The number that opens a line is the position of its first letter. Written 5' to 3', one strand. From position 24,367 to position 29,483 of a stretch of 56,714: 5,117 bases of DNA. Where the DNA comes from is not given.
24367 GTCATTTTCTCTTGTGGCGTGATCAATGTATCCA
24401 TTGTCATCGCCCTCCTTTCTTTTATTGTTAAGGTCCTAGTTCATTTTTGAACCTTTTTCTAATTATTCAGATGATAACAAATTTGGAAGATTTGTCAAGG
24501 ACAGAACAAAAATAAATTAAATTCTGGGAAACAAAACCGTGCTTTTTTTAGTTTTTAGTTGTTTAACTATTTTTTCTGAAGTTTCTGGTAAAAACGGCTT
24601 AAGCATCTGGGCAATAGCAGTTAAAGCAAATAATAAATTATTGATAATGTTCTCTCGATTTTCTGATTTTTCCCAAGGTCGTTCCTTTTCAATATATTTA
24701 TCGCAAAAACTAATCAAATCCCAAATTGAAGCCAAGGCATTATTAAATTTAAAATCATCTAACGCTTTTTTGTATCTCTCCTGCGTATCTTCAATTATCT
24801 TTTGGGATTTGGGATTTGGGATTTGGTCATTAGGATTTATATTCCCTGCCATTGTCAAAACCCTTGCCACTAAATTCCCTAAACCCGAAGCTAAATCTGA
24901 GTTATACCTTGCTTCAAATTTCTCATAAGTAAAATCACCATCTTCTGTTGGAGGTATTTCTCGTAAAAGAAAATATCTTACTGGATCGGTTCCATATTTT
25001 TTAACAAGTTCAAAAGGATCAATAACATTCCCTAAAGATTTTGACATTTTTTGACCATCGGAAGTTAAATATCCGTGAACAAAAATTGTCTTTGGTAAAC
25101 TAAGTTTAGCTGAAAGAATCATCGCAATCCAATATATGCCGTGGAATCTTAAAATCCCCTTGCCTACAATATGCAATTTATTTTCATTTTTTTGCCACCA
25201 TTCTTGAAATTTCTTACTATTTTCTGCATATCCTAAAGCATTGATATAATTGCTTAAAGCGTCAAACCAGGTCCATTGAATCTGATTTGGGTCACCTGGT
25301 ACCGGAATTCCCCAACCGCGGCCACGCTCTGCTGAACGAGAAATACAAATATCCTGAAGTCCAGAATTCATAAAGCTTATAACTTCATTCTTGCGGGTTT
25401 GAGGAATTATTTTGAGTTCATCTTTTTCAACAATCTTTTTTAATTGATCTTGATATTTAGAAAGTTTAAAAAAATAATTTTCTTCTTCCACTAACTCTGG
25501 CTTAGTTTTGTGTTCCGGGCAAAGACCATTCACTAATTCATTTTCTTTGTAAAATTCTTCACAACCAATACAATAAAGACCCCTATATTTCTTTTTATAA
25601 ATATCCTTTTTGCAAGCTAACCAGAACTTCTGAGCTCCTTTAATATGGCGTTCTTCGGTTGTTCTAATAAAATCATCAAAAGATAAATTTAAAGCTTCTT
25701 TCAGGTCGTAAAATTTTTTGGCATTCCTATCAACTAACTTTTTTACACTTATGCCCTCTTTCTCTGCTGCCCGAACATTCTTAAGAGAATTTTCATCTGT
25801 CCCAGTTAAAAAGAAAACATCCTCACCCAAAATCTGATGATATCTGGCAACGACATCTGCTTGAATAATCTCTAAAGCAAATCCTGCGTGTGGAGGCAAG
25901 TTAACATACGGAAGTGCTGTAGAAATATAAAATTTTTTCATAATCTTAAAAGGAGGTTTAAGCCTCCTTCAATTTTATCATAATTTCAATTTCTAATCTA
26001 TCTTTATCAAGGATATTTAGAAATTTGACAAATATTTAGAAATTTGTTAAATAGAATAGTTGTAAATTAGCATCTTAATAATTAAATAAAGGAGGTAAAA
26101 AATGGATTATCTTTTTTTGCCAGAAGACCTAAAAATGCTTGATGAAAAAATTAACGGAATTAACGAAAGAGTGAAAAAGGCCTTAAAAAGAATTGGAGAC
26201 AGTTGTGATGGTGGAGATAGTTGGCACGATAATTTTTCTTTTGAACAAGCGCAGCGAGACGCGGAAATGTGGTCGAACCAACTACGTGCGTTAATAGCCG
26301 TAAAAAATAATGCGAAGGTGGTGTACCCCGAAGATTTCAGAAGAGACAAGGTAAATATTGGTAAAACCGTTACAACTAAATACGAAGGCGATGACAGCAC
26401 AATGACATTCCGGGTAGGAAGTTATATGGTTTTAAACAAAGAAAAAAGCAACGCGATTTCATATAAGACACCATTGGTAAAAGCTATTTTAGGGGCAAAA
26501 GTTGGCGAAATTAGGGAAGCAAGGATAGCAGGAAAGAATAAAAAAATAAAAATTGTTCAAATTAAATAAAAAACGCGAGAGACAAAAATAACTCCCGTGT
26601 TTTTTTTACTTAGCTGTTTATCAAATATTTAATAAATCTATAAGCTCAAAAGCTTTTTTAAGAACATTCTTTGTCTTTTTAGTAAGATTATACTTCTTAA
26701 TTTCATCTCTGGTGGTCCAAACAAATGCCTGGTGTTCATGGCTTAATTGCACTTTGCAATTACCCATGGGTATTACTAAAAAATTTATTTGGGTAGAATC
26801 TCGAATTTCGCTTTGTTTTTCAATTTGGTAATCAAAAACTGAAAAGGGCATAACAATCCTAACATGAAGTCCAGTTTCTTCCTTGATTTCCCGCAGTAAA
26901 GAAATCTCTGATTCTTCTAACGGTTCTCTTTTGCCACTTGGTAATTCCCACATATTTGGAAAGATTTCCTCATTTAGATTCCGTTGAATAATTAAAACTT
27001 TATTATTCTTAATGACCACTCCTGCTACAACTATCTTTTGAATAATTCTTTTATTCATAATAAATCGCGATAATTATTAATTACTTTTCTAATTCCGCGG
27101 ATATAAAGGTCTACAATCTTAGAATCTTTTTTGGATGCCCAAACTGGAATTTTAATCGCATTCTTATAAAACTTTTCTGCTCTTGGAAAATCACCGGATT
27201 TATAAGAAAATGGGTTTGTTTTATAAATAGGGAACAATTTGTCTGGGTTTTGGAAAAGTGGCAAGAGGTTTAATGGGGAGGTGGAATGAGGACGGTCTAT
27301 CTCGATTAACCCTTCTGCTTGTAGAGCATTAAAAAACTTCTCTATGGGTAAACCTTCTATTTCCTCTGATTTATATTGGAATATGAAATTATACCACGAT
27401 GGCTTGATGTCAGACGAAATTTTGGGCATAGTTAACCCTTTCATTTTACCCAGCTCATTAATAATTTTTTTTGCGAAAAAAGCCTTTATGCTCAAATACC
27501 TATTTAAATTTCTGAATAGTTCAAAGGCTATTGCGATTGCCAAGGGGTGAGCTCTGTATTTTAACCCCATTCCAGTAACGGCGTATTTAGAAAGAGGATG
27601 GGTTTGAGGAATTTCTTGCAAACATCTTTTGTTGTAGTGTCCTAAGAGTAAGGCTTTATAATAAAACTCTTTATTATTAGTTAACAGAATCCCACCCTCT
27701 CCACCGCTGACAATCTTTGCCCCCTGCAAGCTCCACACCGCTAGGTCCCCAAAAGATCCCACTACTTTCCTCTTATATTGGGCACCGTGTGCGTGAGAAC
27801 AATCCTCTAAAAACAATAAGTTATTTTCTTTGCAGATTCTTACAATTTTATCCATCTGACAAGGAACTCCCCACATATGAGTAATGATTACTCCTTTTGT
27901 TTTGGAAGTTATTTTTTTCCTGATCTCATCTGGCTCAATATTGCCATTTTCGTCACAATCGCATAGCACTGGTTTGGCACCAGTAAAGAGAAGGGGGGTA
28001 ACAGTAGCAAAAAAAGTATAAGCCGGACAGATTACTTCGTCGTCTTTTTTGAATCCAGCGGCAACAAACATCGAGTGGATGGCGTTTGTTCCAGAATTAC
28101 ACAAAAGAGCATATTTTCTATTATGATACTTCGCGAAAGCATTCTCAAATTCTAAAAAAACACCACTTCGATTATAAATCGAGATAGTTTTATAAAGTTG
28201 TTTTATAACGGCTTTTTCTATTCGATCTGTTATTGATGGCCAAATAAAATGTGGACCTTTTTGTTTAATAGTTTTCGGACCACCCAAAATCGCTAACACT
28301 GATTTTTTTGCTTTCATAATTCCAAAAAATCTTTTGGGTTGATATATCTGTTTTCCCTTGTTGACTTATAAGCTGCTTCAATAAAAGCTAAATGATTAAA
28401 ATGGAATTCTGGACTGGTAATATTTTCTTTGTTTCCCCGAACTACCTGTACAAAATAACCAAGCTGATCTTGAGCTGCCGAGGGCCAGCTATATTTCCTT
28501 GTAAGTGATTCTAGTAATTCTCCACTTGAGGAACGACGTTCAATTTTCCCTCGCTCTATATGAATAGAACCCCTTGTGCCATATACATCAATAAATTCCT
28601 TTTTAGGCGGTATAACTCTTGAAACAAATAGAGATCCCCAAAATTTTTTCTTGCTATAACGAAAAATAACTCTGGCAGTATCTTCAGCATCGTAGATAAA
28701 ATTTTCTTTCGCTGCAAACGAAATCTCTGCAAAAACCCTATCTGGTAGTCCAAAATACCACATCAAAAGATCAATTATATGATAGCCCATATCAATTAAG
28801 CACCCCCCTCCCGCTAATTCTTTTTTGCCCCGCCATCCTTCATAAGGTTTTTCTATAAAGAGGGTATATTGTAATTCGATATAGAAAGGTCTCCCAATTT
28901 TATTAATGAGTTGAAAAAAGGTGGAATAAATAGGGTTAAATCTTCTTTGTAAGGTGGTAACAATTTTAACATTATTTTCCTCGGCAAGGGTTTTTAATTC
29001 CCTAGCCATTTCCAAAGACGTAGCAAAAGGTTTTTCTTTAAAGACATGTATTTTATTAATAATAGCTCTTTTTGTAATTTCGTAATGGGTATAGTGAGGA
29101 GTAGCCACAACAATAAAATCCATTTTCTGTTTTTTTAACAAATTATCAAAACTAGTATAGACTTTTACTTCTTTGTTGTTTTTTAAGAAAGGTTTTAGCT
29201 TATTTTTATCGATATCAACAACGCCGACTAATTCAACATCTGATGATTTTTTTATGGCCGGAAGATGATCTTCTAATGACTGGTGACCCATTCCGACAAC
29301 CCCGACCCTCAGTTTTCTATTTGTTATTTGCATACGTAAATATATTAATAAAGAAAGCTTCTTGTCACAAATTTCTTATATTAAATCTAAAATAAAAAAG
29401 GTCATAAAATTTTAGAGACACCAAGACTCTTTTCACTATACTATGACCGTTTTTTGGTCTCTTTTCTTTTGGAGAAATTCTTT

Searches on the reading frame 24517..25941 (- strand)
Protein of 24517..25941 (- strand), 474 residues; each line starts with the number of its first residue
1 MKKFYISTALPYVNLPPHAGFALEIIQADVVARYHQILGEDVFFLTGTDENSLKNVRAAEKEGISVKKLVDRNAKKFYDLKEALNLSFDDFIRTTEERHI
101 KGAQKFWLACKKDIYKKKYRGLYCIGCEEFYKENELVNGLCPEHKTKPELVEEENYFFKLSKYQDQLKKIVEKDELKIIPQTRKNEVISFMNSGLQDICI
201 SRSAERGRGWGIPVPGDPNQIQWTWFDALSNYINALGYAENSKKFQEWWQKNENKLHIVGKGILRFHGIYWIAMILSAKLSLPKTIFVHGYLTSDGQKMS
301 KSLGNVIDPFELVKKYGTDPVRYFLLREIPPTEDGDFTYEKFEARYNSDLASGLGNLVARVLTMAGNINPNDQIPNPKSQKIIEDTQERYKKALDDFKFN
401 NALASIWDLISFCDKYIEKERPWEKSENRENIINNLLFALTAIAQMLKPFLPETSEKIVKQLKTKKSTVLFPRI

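Call 14: search_protein_families(library=pfam, proteins=[window:24517-25941:-], max_evalue=0.001)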
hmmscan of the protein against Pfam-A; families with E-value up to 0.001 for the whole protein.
window:24517-25941:- (474 aa): 5 families
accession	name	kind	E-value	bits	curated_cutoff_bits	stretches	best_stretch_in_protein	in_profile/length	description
PF09334.17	tRNA-synt_1g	-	1.4e-103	347.1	20.1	2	135-362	163-391/391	tRNA synthetases class I (M)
PF00133.28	tRNA-synt_1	-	1.2e-27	97.1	22.7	2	224-328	301-404/414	tRNA synthetases class I (I, L, M and V)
PF08264.19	Anticodon_1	-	5.3e-13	49.5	25.1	1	384-470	9-101/148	Anticodon-binding domain of tRNA ligase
PF01406.26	tRNA-synt_1e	-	1.5e-12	48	27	2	286-327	240-282/301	tRNA synthetases class I (C) catalytic domain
PF19303.5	Anticodon_3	-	5.9e-05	23.4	23.5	1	379-467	11-106/152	Anticodon binding domain of methionyl tRNA ligase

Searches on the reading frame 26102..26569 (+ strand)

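Call 14: search_protein_families(library=pfam, proteins=[window:26102-26569:+], max_evalue=0.001)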
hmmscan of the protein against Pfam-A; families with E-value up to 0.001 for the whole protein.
window:26102-26569:+ (155 aa): 1 family
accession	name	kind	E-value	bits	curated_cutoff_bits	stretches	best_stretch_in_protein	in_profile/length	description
PF01272.25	GreA_GreB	-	9.6e-12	45.2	26.9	1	82-155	4-76/77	Transcription elongation factor, GreA/GreB, C-term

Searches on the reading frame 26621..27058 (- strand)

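Call 14: search_protein_families(library=pfam, proteins=[window:26621-27058:-], max_evalue=0.001)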
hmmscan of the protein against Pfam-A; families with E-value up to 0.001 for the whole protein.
window:26621-27058:- (145 aa): 2 families
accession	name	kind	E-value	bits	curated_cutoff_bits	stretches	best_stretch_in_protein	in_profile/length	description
PF00293.34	NUDIX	-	1.1e-14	55.1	21.1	1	10-134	4-132/134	NUDIX domain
PF14815.12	NUDIX_4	-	4.2e-09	36.6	35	1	12-134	2-112/113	NUDIX domain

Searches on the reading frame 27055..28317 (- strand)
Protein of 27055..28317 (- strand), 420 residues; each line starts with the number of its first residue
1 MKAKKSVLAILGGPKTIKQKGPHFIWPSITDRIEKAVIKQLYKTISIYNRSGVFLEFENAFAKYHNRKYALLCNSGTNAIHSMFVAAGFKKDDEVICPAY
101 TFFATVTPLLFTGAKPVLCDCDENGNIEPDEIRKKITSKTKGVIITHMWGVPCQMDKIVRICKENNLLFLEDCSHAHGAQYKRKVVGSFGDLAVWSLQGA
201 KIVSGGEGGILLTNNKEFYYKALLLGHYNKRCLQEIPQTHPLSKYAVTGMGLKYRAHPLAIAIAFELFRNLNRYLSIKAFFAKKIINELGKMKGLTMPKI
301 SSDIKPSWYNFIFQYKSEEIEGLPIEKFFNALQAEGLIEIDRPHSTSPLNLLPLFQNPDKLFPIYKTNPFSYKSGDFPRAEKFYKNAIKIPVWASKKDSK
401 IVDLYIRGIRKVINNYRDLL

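Call 14: search_protein_families(library=pfam, proteins=[window:27055-28317:-], max_evalue=0.001)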
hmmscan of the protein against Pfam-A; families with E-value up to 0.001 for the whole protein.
window:27055-28317:- (420 aa): 4 families
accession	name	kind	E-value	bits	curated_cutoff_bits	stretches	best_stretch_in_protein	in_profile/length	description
PF01041.23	DegT_DnrJ_EryC1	-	2.2e-66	225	19.8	1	55-399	27-350/360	DegT/DnrJ/EryC1/StrS aminotransferase family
PF00155.27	Aminotran_1_2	-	3.4e-11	43.4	19.7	1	36-180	25-193/361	Aminotransferase class I and II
PF01212.27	Beta_elim_lyase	-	3e-06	27.2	27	1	48-170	28-166/288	Beta-eliminating lyase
PF00266.25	Aminotran_5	-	4.3e-06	26.4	21.5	1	73-176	67-179/371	Aminotransferase class-V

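Call 62: search_protein_families(library=ncbifam, proteins=[window:27055-28317:-], max_evalue=0.001)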
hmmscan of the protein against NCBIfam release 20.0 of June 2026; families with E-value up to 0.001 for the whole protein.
window:27055-28317:- (420 aa): 18 families
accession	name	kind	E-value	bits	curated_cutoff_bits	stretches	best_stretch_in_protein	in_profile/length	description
TIGR03588.1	PseC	equivalog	4.8e-53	180.4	423.5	1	54-399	32-367/380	UDP-4-amino-4,6-dideoxy-N-acetyl-beta-L-altrosamine transaminase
TIGR04181.1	NHT_00031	hypoth_equivalog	4.5e-45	154.1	420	1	51-356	28-336/359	LegC family aminotransferase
NF008687.0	PRK11706.1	equivalog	3.1e-40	138.1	375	1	35-316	14-297/375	dTDP-4-amino-4,6-dideoxygalactose transaminase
NF011936.0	PRK15407.1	equivalog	1.7e-36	125.9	423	1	56-219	69-241/440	lipopolysaccharide biosynthesis protein RfbH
NF008658.2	PRK11658.1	equivalog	3.3e-33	114.9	631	1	55-336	36-317/379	UDP-4-amino-4-deoxy-L-arabinose aminotransferase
TIGR04427.1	PLP_DesI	equivalog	1.5e-32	113.2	650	1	1-220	1-219/390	dTDP-4-dehydro-6-deoxyglucose aminotransferase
TIGR02379.1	ECA_wecE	subfamily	3.8e-31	108.2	434.85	1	56-224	35-205/376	dTDP-4-amino-4,6-dideoxy-D-glucose transaminase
TIGR01977.1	am_tr_V_EF2568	hypoth_equivalog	1.1e-07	31.3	377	1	70-179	65-180/376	cysteine desulfurase family protein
NF005817.0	PRK07683.1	equivalog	8.3e-07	28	575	1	23-148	39-170/387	aminotransferase A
NF005816.0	PRK07682.1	equivalog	3.1e-06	26.1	620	1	32-176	46-206/390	aminotransferase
NF004621.0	PRK05957.1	equivalog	5.7e-06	25.3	498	1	69-173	90-200/389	pyridoxal phosphate-dependent aminotransferase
NF004975.0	PRK06348.1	equivalog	1.7e-05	24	549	1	33-172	47-201/384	pyridoxal phosphate-dependent aminotransferase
NF005744.0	PRK07568.1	subfamily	5.6e-05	22.1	389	1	37-173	51-202/398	pyridoxal phosphate-dependent aminotransferase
NF041091.1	asp_aminotase_Arch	equivalog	6.8e-05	21.9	550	1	14-146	42-167/376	aspartate aminotransferase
NF004769.0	PRK06107.1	equivalog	7.5e-05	21.6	617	1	70-145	95-172/402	aspartate transaminase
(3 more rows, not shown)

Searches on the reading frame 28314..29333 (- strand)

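Call 14: search_protein_families(library=pfam, proteins=[window:28314-29333:-], max_evalue=0.001)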
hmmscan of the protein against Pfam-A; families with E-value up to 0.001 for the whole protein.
window:28314-29333:- (339 aa): 4 families
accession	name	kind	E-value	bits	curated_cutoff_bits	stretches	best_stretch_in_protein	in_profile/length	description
PF01408.29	GFO_IDH_MocA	-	1.8e-27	96.8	24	1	8-124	1-116/120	Oxidoreductase family, NAD-binding Rossmann fold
PF02894.22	GFO_IDH_MocA_C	-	1.5e-21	77.6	22.9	1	144-331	7-216/218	Oxidoreductase family, C-terminal alpha/beta domain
PF22725.1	GFO_IDH_MocA_C3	-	6.9e-21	75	27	1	145-257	12-123/124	GFO/IDH/MocA C-terminal domain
PF03447.22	NAD_binding_3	-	0.00013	23.1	24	1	29-125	18-114/116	Homoserine dehydrogenase, NAD binding domain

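Call 62: search_protein_families(library=ncbifam, proteins=[window:28314-29333:-], max_evalue=0.001)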
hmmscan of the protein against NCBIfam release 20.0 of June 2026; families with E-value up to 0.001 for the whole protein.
window:28314-29333:- (339 aa): 12 families
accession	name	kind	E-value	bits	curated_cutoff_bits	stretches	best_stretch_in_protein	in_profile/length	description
NF008607.0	PRK11579.1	subfamily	9e-29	100.5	330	1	6-256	3-246/346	oxidoreductase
NF040723.1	UDP-GlcNAcDh_Arch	equivalog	5e-27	95.2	450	1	8-261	1-239/302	UDP-N-acetylglucosamine 3-dehydrogenase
TIGR04380.1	myo_inos_iolG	equivalog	1.1e-26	93.5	355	1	7-330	1-328/330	inositol 2-dehydrogenase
NF041392.1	XylDh_Gfo6_Halo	equivalog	1.8e-20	73.1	350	1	4-331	13-348/350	D-xylose 1-dehydrogenase Gfo6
NF007574.0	PRK10206.1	equivalog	1.2e-16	60.7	352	1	10-257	5-245/345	oxidoreductase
NF058561.1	BT_2158_fam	equivalog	4e-15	55.4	750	1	10-122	41-148/487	glycoside 3-dehydrogenase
NF052479.1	LevoglcsnDh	equivalog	1.9e-13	49.8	650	1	55-205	58-213/386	levoglucosan dehydrogenase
NF052679.1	InsChiInosDhIolG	equivalog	6.3e-12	45.2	540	1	8-155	3-154/343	bifunctional inositol 2-dehydrogenase/D-chiro-inositol 1-dehydrogenase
NF058563.1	BT_2159_fam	equivalog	2.3e-08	33.4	650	1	9-197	2-186/350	disaccharide 3-dehydrogenase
NF040740.1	ornith_Ord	equivalog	6.7e-07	29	400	1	9-127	2-132/335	2,4-diaminopentanoate dehydrogenase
NF009830.0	PRK13304.1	equivalog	0.00044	19.8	267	1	8-124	2-116/265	aspartate dehydrogenase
TIGR02371.1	ala_DH_arch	equivalog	0.00093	18.4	409.15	0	9-80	130-202/325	alanine dehydrogenase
